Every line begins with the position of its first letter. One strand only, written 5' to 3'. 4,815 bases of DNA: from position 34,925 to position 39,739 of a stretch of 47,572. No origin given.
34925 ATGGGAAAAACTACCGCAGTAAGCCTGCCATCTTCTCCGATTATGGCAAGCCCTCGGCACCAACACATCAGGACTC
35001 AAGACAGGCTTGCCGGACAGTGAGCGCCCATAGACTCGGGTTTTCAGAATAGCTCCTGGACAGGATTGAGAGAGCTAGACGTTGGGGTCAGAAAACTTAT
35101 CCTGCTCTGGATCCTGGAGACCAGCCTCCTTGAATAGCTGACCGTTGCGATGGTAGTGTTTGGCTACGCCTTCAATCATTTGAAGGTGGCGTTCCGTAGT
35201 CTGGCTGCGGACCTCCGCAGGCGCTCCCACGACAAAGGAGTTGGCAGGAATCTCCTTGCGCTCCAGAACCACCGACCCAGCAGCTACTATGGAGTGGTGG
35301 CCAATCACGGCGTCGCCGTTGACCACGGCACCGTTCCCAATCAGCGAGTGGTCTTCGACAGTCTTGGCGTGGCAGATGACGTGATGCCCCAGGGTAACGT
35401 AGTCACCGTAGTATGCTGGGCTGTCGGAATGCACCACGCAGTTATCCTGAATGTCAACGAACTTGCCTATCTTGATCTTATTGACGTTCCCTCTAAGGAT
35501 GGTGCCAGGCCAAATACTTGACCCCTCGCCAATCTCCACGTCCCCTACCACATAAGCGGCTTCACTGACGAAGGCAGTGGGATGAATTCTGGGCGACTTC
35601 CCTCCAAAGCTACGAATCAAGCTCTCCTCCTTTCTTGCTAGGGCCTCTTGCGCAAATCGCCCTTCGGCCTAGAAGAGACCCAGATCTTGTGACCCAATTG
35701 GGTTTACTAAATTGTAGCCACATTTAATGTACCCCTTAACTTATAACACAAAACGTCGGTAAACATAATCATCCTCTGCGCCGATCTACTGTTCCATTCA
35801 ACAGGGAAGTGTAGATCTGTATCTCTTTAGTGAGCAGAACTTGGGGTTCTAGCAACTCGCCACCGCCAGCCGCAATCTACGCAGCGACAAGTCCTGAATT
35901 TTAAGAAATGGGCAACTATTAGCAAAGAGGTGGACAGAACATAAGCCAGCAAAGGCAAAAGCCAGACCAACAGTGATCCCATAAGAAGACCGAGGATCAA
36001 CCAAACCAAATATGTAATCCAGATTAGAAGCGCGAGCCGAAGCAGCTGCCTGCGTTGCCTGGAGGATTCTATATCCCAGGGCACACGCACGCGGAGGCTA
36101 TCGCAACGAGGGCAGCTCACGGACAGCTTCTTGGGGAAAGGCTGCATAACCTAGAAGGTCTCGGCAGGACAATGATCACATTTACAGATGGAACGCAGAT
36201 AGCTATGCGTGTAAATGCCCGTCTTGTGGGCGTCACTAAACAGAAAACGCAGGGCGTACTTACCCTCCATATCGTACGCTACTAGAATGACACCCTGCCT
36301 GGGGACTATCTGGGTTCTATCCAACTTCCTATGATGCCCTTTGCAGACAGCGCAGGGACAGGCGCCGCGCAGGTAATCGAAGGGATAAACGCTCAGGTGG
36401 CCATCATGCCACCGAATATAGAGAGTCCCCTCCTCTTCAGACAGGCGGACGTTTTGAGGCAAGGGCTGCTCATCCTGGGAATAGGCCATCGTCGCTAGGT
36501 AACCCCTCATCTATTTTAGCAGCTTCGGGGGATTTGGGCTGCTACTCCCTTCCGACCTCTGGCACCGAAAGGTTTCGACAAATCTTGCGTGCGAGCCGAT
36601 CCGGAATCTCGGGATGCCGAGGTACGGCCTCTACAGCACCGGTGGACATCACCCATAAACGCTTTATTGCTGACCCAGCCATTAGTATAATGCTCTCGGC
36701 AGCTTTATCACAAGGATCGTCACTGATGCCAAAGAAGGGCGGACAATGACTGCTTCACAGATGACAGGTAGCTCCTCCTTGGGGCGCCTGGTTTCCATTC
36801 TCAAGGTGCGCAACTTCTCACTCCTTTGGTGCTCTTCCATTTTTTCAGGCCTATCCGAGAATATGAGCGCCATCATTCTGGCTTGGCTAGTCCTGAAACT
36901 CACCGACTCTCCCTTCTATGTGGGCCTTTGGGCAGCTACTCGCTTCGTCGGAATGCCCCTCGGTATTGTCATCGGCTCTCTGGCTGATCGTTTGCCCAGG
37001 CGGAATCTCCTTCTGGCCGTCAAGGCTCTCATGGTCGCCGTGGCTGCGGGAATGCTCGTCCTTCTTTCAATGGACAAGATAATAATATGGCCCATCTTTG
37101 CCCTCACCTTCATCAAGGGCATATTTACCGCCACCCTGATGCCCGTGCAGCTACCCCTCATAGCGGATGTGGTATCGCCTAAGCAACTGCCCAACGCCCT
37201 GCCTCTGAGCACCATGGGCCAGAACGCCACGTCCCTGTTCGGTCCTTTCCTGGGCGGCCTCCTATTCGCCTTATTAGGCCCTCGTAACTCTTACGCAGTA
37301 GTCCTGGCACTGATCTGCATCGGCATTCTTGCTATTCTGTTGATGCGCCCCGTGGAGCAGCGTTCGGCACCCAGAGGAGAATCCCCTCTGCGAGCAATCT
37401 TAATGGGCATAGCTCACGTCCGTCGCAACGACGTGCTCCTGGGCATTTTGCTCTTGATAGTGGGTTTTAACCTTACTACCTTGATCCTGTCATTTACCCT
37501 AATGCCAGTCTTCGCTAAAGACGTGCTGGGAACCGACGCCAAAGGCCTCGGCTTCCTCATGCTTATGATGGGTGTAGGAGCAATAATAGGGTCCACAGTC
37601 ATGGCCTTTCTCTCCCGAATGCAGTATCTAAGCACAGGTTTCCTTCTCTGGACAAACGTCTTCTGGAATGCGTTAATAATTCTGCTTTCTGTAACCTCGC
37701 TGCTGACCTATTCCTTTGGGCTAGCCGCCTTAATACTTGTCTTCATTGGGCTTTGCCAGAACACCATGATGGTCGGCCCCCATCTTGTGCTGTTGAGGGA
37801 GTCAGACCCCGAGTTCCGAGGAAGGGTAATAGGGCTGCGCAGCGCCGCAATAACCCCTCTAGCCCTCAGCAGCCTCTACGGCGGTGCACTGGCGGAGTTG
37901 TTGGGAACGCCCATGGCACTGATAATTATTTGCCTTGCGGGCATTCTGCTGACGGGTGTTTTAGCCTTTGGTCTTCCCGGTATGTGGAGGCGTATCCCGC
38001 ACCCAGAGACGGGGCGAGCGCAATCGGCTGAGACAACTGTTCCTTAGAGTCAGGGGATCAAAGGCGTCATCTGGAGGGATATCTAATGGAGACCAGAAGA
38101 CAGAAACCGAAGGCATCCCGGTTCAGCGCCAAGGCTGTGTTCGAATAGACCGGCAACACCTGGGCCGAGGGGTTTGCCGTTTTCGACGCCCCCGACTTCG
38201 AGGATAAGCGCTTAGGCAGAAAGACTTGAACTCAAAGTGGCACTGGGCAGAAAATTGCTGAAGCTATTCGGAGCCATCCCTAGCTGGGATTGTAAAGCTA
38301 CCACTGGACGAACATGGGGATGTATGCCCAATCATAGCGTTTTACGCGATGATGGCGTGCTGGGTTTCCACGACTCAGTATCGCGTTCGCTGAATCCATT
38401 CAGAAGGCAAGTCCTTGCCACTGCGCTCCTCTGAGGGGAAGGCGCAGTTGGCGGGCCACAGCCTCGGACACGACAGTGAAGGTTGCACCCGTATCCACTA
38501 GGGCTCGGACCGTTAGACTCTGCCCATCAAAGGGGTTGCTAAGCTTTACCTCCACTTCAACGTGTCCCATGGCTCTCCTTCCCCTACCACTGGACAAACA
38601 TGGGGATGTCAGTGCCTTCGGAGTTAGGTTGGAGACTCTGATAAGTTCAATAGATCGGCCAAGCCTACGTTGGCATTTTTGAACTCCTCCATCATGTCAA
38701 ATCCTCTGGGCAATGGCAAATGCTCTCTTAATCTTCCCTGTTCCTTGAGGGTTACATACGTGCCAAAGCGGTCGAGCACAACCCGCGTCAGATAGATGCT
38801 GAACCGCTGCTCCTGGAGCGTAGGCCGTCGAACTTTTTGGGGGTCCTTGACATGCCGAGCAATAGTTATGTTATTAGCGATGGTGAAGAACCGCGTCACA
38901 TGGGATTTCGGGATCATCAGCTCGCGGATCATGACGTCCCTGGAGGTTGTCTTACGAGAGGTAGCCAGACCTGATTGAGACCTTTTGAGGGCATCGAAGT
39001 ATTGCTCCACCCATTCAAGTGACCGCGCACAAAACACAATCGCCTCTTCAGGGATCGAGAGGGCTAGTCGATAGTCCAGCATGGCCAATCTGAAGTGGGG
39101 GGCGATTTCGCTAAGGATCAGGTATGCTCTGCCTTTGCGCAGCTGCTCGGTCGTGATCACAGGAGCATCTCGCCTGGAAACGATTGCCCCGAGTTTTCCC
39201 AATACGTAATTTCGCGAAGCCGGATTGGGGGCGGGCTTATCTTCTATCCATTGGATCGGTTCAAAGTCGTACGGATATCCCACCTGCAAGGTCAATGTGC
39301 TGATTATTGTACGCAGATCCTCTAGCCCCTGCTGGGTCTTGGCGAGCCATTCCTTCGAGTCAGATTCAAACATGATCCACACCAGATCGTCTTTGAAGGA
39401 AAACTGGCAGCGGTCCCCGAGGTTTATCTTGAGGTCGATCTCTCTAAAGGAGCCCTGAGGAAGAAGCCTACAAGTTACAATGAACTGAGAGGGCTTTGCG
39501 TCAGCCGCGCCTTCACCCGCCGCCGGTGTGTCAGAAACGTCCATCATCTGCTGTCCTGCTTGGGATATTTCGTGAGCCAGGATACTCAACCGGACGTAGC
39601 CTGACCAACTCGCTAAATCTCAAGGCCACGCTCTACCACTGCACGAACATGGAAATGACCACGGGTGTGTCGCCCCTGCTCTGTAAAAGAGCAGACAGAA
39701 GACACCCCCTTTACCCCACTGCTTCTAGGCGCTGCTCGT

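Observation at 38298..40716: Cassette array built on repeated copies of the dnaN 3' terminus: an integron-like or satellite-like insertion hotspot at an essential gene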

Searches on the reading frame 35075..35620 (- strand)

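Call 9: search_protein_families(library=pfam, proteins=[window:35075-35620:-], max_evalue=0.001)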
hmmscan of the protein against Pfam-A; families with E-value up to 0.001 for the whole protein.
window:35075-35620:- (181 aa): 2 families
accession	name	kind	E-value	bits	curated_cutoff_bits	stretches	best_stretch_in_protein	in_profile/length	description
PF00132.30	Hexapep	-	1.2e-15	56.9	27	2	87-118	3-34/36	Bacterial transferase hexapeptide (six repeats)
PF25084.1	LbH_EIF2B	-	5.5e-05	23.6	54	1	18-109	12-102/105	EIF2B subunit epsilon LbH domain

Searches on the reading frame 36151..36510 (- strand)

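Call 8: search_protein_families(library=pfam, proteins=[window:36151-36510:-], max_evalue=0.01)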
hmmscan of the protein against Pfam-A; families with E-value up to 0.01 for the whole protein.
window:36151-36510:- (119 aa): 1 family
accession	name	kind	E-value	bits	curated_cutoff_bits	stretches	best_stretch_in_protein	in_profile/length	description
PF06155.17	GBBH-like_N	-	5.3e-21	75.6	22.8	1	22-106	2-85/85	Gamma-butyrobetaine hydroxylase-like, N-terminal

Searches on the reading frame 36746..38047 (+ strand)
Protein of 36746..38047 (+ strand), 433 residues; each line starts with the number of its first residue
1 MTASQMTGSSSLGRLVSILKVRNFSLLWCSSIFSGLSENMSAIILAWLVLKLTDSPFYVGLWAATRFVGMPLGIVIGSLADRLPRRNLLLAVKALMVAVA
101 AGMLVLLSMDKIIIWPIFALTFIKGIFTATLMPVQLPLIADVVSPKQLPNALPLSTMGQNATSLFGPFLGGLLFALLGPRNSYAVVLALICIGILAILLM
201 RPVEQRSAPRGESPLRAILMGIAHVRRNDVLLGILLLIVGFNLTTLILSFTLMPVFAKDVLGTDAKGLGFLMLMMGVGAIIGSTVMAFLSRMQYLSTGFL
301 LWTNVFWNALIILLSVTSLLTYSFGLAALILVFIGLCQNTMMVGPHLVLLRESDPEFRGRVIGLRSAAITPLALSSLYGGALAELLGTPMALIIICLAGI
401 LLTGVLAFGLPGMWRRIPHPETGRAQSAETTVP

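Call 8: search_protein_families(library=pfam, proteins=[window:36746-38047:+], max_evalue=0.01)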
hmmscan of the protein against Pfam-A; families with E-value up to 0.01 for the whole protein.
window:36746-38047:+ (433 aa): 3 families
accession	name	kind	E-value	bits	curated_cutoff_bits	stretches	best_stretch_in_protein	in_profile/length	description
PF05977.19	MFS_3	-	2.9e-35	122.2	27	1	19-406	7-389/524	Transmembrane secretion effector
PF07690.21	MFS_1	-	6.6e-31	107.9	33.4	2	27-367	1-337/347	Major Facilitator Superfamily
PF13347.12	MFS_2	-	1e-07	31.3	27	1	9-147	211-347/427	MFS/sugar transport protein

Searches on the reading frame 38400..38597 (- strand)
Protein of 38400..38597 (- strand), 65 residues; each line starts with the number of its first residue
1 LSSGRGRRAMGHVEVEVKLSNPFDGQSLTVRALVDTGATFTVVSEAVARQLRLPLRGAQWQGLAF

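Call 8: search_protein_families(library=pfam, proteins=[window:38400-38597:-], max_evalue=0.01)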
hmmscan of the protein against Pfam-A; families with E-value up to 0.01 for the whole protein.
window:38400-38597:- (65 aa): 3 families
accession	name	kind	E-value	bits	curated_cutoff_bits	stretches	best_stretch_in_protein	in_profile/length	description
PF13975.11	gag-asp_proteas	-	1.6e-07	32.2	28.2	1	26-57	8-37/92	gag-polyprotein putative aspartyl protease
PF13650.11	Asp_protease_2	-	2e-07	32.1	24.3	1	24-58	6-38/90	Aspartyl protease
PF00077.25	RVP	-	0.0014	19.3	20.7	1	12-45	8-31/101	Retroviral aspartyl protease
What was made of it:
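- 38316..38583 (-): Cassette 4, a truncated retropepsin-like aspartyl protease ORF (38400-38570). Its ATG lies 13 nt after the stop of site D, preceded by GGAGAG. Only profile positions about 6-38 of 90 are covered (call 8).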

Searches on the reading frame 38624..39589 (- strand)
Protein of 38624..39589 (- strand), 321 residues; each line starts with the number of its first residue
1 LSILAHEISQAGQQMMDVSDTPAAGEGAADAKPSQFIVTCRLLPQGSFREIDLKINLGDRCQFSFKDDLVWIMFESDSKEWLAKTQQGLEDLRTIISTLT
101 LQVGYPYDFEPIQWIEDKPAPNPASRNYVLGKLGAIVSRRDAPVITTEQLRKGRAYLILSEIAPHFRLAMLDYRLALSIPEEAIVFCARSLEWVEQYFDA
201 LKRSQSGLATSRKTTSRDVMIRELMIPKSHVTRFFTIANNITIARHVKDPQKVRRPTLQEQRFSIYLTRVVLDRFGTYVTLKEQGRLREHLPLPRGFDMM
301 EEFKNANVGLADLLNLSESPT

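Call 8: search_protein_families(library=pfam, proteins=[window:38624-39589:-], max_evalue=0.01)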
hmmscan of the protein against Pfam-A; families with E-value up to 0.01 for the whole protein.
window:38624-39589:- (321 aa): 0 families

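Call 34: find_homologous_proteins(query=window:38624-39547:-, max_evalue=0.001)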
Query window:38624-39547:- (307 aa): 41 proteins with E <= 0.001 among 1680 candidates.
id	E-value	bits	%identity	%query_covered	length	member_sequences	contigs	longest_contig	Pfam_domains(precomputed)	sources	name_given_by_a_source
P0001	7.5e-202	687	100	100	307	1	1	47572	-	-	-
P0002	1.4e-143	496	75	99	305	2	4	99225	PF26504.1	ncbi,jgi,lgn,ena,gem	-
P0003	7.7e-76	273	46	92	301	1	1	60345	PF26504.1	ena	-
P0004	1.3e-70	256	44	92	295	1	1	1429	PF26504.1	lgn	-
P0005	6.1e-69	251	46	80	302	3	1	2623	PF26504.1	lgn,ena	-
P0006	3.0e-68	248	42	93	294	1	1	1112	PF26504.1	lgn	-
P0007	1.1e-67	246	43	93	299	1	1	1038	PF26504.1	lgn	-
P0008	2.1e-67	246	43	94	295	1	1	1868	PF26504.1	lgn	-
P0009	3.3e-66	242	41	93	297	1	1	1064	PF26504.1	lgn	-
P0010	3.3e-66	242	43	93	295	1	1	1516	PF26504.1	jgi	-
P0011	8.0e-66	240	42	94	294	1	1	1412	PF26504.1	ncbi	-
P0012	1.9e-65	239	45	80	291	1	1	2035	PF26504.1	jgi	jgi:hypothetical protein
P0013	2.6e-65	239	43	93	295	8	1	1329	PF26504.1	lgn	-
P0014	2.9e-65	238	43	92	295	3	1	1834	PF26504.1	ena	-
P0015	4.0e-65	238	42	87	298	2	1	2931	PF26504.1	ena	-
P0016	7.3e-65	237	43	86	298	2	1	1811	PF26504.1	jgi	-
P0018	1.6e-64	236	43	87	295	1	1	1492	PF26504.1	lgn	-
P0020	8.4e-63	230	44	84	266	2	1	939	PF26504.1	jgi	jgi:hypothetical protein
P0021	2.4e-62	229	43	82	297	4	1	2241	PF26504.1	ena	-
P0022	1.6e-61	226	42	82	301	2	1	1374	PF26504.1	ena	-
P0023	3.8e-61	225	42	92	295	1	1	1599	PF26504.1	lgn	-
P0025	2.1e-60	223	42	82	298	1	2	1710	PF26504.1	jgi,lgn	jgi:hypothetical protein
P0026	7.4e-60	221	40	93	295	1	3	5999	PF26504.1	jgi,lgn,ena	-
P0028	2.7e-59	219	41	82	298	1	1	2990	PF26504.1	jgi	jgi:hypothetical protein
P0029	3.7e-59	218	44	90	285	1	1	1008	PF26504.1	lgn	-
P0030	4.9e-59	218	39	93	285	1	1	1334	PF26504.1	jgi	jgi:hypothetical protein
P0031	1.3e-58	217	42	82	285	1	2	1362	PF26504.1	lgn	-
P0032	6.9e-57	211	41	92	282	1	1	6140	PF26504.1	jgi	-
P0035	2.3e-56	209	40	92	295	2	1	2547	PF26504.1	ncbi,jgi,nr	ncbi:MAG: hypothetical protein E3J66_05945 [Dehalococcoidia bacterium]|nr:MAG: hypothetical protein 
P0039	7.0e-52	195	40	79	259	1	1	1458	PF26504.1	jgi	jgi:hypothetical protein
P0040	4.5e-51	192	48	64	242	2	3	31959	PF26504.1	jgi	-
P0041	3.9e-44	169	39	78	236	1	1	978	PF26504.1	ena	-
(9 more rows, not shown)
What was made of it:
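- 38602..39632 (-): Cassette 3. It starts with a hicA 5' remnant (39598-39623, 20/26 nt identical to the start of cassette 2), followed by a 307-321-aa protein of unknown function (38624-39547/39589). Call 34 finds 40 homologues (PF26504 DUF8168_C).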

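Call 35: find_encoding_contigs(protein=P0002, flank=10000, max_places=4)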
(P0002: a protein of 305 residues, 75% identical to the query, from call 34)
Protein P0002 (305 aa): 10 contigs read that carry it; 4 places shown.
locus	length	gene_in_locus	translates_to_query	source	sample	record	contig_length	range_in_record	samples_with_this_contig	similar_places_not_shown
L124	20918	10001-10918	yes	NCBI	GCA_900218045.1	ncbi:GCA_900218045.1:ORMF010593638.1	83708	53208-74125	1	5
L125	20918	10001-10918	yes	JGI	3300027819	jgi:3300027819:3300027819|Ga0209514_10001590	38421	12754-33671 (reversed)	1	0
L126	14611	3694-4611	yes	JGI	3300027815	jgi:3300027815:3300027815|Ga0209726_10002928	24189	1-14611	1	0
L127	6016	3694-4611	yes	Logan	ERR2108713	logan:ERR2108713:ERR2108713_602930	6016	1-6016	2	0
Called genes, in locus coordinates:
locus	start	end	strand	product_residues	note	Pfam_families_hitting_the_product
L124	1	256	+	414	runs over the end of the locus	PF01555:N6_N4_Mtase (weak)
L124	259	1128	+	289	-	-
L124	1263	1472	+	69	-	PF09720:Unstab_antitox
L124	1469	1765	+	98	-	PF05016:ParE_toxin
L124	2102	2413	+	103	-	-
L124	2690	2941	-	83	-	-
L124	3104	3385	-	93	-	PF11746:DUF3303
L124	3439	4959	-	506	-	PF00890:FAD_binding_2, PF01266:DAO (weak), PF03486:HI0933_like (weak), PF07992:Pyr_redox_2 (weak), PF12831:FAD_oxidored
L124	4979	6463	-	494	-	PF00890:FAD_binding_2, PF03486:HI0933_like (faint)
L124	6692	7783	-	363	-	PF02423:OCD_Mu_crystall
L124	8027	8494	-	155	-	PF01850:PIN (weak)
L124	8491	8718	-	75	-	PF04014:MazE_antitoxin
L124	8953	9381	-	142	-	PF01850:PIN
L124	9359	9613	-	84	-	PF01402:RHH_1 (weak)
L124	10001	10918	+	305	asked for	PF26504:DUF8168_C (weak)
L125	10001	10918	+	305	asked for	PF26504:DUF8168_C (weak)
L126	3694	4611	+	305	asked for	PF26504:DUF8168_C (weak)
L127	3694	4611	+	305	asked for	PF26504:DUF8168_C (weak)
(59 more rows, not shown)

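Call 36: find_encoding_contigs(protein=P0003, flank=8000, max_places=3)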
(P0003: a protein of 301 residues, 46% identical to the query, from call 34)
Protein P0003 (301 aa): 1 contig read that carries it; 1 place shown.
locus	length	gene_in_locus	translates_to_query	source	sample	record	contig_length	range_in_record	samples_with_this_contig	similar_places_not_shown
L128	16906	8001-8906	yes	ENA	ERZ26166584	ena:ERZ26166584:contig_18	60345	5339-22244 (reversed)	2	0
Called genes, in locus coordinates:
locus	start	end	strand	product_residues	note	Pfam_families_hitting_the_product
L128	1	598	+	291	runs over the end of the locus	PF01513:NAD_kinase, PF20143:NAD_kinase_C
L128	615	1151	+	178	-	PF28549:NDPSase_N, PF00293:NUDIX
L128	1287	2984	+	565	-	PF00890:FAD_binding_2, PF01134:GIDA (faint), PF01266:DAO (weak), PF01494:FAD_binding_3 (faint), PF03486:HI0933_like (faint), PF07992:Pyr_redox_2 (weak), PF12831:FAD_oxidored (weak), PF02910:Succ_DH_flav_C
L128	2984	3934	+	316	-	PF13085:Fer2_3, PF13187:Fer4_9 (faint), PF13746:Fer4_18 (faint), PF12838:Fer4_7, PF13183:Fer4_8, PF13237:Fer4_10, PF13534:Fer4_17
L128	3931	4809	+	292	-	PF02754:CCG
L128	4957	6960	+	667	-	-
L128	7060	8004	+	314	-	PF00294:PfkB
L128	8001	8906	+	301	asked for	PF26504:DUF8168_C (weak)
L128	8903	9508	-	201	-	PF00248:Aldo_ket_red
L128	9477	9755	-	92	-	PF00248:Aldo_ket_red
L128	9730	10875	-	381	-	PF13676:TIR_2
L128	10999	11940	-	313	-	PF00056:Ldh_1_N, PF03721:UDPG_MGDP_dh_N (weak), PF02866:Ldh_1_C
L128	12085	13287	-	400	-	PF00180:Iso_dh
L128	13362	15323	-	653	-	PF25919:BSH_CusB (faint), PF00682:HMGL-like, PF02436:PYC_OADA, PF25917:BSH_RND (faint), PF00364:Biotin_lipoyl, PF25973:BSH_CzcB (faint)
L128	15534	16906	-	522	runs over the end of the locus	PF01039:Carboxyl_trans, PF03255:ACCA (weak)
